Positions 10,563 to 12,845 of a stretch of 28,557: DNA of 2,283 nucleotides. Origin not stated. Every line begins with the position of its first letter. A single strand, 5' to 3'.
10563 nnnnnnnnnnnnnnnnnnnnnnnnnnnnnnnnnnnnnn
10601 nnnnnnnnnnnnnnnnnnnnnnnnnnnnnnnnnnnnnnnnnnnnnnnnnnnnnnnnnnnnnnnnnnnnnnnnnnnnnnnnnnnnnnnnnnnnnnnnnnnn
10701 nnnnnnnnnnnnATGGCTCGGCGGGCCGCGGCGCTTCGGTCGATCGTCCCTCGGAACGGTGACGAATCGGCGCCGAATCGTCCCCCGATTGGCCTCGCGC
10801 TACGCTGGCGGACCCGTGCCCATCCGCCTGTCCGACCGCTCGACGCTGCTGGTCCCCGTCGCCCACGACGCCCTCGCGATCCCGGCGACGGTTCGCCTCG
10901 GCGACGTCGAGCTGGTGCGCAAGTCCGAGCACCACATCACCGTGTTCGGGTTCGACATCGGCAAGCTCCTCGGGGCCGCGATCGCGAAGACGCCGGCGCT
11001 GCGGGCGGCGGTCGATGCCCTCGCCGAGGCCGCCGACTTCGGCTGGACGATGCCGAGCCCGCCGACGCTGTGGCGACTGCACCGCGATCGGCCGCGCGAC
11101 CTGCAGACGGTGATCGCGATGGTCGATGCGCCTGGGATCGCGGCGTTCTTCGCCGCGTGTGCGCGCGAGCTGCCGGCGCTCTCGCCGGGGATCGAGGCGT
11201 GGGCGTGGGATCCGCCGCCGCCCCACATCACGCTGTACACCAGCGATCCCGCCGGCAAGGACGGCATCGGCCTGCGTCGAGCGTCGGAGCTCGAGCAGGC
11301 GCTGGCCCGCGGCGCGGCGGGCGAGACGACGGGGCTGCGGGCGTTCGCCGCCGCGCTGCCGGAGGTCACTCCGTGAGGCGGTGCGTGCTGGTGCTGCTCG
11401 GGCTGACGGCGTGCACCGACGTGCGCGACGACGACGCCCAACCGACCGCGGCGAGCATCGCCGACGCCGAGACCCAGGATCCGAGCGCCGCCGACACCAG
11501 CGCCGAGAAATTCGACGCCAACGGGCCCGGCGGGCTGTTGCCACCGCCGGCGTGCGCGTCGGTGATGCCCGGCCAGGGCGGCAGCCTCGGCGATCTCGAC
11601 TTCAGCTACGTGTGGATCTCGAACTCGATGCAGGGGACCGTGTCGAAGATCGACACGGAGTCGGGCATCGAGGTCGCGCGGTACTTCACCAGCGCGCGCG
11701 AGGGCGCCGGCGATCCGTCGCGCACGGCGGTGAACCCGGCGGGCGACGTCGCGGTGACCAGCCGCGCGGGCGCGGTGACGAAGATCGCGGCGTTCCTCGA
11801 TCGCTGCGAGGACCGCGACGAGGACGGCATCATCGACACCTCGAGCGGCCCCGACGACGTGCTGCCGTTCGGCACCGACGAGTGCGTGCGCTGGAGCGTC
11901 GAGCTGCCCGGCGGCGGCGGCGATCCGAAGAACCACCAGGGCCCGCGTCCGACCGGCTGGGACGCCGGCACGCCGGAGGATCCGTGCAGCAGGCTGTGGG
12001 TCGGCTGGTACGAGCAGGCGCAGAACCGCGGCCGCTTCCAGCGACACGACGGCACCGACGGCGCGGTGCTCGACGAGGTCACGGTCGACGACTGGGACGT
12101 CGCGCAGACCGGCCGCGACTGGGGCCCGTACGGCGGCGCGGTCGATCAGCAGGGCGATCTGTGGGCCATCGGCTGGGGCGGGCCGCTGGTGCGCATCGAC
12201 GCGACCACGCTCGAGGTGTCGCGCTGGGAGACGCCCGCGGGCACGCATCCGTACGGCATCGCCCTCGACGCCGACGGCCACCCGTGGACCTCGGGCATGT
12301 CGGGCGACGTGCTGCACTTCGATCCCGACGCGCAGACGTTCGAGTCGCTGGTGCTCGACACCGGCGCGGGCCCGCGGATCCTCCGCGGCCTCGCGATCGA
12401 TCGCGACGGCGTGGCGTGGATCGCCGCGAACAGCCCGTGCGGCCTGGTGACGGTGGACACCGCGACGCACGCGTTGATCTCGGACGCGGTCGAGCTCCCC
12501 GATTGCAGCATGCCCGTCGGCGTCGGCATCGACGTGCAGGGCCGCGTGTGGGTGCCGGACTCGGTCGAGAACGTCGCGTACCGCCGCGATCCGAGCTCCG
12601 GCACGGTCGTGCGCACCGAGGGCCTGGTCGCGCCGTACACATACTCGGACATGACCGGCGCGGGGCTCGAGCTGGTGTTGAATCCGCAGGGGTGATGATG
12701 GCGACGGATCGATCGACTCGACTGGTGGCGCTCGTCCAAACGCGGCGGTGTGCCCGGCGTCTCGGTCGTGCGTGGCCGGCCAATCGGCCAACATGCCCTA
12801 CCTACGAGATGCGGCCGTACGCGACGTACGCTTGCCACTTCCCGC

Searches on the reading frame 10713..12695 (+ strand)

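Call 3: search_protein_families(library=pfam, proteins=[window:10713-12695:+], max_evalue=0.1)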
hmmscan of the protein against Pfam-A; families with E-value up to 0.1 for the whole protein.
window:10713-12695:+ (660 aa): 2 families
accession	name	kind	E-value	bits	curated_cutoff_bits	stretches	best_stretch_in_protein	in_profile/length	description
PF24684.1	Vgb_lyase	-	2.7e-05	23.5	50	1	478-619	63-201/290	Virginiamycin B lyase family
PF08450.18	SGL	-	0.018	15.1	26.3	0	466-509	179-224/246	SMP-30/Gluconolactonase/LRE-like region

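Call 4: search_protein_families(library=ncbifam, proteins=[window:10713-12695:+], max_evalue=0.1)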
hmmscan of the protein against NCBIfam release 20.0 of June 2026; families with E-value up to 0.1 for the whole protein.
window:10713-12695:+ (660 aa): 1 family
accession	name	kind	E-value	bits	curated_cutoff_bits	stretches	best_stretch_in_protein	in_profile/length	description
NF052280.1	7_blade_YncE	equivalog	0.019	13.8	400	0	556-590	172-206/338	7-bladed beta-propeller protein YncE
